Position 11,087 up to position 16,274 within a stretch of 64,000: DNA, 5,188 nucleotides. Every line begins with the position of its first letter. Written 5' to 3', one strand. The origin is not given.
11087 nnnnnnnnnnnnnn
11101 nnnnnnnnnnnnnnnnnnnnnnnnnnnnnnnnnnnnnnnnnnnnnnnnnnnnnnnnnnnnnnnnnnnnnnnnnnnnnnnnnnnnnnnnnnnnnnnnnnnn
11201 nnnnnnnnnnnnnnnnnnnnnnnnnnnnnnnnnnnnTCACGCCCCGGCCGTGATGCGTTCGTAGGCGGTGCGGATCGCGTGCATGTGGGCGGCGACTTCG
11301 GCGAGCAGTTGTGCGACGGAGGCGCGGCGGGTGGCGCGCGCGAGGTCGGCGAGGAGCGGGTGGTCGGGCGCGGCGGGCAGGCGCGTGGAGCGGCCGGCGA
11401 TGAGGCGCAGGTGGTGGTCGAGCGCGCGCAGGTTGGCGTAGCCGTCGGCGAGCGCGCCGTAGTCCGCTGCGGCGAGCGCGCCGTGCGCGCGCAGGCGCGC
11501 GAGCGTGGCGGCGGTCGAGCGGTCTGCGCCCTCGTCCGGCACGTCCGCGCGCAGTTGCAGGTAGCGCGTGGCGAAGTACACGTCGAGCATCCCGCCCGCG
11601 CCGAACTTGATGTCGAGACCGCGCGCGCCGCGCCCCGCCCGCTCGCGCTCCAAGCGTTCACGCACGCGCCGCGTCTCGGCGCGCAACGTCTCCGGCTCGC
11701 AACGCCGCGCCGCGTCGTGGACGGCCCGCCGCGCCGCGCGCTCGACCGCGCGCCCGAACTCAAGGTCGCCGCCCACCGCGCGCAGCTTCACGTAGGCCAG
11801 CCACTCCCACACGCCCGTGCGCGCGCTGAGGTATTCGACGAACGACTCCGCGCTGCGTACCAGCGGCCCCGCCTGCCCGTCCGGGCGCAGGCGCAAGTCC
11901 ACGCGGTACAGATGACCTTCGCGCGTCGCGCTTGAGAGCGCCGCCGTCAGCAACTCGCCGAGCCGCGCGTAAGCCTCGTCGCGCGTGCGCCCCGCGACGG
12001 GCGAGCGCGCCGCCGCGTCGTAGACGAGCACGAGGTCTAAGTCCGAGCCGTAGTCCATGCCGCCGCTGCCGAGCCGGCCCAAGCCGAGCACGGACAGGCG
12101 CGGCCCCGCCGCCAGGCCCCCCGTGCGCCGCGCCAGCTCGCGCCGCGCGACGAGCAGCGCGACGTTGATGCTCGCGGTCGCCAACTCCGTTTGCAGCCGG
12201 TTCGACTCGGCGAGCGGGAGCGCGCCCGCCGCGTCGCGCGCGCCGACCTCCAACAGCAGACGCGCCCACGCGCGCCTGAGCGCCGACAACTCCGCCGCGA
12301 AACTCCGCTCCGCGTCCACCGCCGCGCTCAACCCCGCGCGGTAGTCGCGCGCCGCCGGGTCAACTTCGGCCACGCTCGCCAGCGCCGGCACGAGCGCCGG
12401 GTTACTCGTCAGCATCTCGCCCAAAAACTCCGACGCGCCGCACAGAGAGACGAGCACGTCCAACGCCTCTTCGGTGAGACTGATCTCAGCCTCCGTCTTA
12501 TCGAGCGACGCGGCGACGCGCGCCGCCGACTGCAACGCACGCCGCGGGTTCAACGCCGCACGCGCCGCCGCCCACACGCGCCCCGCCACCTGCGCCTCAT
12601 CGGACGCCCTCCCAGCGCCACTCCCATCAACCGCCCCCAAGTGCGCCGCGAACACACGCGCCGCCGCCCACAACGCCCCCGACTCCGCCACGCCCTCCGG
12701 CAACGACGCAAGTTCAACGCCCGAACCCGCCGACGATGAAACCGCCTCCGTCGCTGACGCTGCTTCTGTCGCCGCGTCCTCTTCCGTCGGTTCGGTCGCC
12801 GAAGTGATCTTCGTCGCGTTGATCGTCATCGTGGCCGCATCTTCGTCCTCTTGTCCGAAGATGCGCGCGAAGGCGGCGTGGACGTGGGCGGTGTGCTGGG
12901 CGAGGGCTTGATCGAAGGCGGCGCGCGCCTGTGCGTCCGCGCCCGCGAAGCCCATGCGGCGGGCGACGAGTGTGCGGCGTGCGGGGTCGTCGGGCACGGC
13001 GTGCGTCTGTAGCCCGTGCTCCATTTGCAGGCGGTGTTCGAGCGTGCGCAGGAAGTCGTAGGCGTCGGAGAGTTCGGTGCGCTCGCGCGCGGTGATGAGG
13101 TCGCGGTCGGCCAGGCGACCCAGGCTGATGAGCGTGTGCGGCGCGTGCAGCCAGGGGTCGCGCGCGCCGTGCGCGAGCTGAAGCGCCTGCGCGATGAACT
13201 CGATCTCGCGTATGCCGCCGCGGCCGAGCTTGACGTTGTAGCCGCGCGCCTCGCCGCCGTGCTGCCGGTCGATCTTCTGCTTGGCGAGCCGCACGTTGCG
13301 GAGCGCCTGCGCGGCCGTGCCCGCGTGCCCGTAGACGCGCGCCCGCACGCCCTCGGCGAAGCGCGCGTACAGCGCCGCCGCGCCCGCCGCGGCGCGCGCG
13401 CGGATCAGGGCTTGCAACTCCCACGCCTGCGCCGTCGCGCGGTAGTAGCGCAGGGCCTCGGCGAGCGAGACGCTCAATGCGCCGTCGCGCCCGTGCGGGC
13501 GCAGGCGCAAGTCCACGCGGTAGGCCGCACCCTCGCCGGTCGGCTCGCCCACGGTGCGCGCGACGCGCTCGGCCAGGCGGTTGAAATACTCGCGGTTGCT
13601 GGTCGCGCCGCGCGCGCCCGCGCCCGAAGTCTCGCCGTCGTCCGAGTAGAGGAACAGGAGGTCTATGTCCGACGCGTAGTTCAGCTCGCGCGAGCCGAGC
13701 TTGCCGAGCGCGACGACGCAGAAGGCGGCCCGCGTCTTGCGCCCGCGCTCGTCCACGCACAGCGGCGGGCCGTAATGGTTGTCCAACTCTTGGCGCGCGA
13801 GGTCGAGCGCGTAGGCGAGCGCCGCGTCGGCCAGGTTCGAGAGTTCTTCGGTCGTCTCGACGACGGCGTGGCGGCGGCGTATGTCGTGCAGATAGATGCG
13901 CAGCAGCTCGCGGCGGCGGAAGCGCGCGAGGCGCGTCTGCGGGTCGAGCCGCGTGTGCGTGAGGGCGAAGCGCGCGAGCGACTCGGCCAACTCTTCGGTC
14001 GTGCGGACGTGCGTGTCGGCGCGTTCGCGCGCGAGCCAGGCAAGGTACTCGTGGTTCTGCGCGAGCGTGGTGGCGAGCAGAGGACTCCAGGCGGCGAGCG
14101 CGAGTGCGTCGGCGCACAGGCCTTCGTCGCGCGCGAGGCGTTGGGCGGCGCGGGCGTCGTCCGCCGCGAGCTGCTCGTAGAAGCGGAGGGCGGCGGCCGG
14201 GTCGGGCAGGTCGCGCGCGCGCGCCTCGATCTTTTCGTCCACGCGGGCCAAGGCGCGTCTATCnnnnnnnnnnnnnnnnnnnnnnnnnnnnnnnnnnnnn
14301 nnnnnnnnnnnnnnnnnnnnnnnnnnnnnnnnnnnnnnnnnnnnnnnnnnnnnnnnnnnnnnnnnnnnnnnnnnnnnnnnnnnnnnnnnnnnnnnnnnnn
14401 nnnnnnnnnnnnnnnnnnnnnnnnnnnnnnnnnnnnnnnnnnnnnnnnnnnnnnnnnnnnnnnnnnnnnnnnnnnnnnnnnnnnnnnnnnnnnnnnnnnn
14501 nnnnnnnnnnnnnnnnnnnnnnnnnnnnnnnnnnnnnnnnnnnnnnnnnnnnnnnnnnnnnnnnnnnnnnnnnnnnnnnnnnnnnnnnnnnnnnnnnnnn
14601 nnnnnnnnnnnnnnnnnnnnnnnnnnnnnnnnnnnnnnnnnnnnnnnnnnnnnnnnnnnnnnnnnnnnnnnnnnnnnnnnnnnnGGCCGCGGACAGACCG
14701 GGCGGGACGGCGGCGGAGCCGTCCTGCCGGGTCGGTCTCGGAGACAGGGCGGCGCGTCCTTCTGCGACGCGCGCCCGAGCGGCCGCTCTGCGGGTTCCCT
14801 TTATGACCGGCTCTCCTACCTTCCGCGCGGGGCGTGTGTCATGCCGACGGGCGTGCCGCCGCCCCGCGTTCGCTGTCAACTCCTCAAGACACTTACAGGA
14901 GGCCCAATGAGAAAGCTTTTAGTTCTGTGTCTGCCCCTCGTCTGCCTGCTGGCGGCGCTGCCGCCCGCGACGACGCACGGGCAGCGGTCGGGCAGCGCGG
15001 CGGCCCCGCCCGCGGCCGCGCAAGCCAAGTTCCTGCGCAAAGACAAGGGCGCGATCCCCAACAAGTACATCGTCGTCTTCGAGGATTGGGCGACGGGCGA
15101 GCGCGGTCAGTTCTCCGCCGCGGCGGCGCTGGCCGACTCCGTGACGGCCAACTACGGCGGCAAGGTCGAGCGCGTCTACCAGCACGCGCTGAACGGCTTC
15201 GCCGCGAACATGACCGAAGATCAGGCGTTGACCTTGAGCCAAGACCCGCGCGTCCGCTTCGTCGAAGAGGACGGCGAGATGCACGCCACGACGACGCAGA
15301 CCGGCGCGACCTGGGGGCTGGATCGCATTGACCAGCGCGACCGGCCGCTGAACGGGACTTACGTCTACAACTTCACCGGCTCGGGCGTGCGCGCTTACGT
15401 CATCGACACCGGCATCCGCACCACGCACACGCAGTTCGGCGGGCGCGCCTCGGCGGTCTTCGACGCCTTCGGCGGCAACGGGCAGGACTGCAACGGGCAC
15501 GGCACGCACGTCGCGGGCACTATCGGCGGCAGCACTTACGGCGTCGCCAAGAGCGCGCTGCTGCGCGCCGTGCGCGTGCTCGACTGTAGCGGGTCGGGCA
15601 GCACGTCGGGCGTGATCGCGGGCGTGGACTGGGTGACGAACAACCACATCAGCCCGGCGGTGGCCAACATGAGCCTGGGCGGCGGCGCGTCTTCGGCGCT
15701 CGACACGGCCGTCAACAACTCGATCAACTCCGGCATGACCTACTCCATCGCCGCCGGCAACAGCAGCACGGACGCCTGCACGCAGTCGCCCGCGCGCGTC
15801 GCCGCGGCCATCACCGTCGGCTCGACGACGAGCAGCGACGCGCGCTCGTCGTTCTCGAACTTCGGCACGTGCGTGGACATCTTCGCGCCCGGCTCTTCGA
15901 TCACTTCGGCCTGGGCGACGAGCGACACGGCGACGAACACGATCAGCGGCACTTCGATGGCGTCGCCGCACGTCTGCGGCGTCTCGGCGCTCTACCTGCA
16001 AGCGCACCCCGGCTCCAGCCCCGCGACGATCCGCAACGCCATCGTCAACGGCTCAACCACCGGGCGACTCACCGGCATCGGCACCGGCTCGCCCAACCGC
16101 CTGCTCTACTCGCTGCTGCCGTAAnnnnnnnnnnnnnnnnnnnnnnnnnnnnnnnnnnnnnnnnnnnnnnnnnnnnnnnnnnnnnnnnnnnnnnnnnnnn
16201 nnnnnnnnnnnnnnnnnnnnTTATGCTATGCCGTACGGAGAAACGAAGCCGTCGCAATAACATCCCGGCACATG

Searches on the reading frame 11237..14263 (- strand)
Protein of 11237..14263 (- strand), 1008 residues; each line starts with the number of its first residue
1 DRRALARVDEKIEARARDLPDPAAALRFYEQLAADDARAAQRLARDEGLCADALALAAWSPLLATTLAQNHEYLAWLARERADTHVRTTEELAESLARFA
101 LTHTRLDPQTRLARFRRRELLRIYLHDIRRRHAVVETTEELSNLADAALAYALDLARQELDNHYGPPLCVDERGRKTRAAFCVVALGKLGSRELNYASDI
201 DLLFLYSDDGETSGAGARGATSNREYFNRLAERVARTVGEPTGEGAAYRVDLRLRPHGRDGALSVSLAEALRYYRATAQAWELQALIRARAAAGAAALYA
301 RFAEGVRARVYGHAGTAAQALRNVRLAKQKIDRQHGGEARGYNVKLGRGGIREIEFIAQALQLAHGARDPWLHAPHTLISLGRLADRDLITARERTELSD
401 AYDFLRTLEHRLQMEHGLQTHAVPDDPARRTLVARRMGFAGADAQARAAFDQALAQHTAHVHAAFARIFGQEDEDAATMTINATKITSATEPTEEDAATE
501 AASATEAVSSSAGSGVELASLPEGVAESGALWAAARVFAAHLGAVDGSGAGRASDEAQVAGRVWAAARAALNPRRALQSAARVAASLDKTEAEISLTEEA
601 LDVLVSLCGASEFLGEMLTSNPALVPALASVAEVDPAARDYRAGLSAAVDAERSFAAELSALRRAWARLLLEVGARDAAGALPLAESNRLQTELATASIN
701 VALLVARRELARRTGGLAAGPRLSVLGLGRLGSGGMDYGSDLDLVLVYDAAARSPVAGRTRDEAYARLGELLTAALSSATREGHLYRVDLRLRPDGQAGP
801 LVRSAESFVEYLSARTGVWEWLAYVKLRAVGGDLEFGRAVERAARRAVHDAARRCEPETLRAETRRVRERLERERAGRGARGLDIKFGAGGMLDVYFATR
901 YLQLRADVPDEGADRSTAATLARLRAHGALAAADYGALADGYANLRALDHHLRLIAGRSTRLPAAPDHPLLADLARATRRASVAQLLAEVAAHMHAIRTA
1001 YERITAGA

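Call 47: search_protein_families(library=pfam, proteins=[window:11237-14263:-], max_evalue=0.0001)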
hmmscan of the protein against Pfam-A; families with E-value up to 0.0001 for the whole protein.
window:11237-14263:- (1008 aa): 3 families
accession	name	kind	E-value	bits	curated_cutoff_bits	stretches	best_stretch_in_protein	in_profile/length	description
PF03710.21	GlnE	-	5.8e-103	344.1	24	2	54-304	5-251/252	Glutamate-ammonia ligase adenylyltransferase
PF08335.16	GlnD_UR_UTase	-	2.2e-46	157.8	21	2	328-469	4-141/141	GlnD PII-uridylyltransferase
PF03445.19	DUF294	-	4.9e-05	23.7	21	0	128-236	11-96/138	Putative nucleotidyltransferase DUF294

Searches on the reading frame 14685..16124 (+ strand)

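Call 47: search_protein_families(library=pfam, proteins=[window:14685-16124:+], max_evalue=0.0001)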
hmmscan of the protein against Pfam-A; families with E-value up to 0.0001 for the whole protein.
window:14685-16124:+ (479 aa): 2 families
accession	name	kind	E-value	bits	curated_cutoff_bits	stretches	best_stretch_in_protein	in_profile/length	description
PF00082.27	Peptidase_S8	-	9.2e-40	137.2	21.8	1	234-459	3-275/288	Subtilase family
PF05922.21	Inhibitor_I9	-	9e-12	46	21.2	1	127-200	1-80/82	Peptidase inhibitor I9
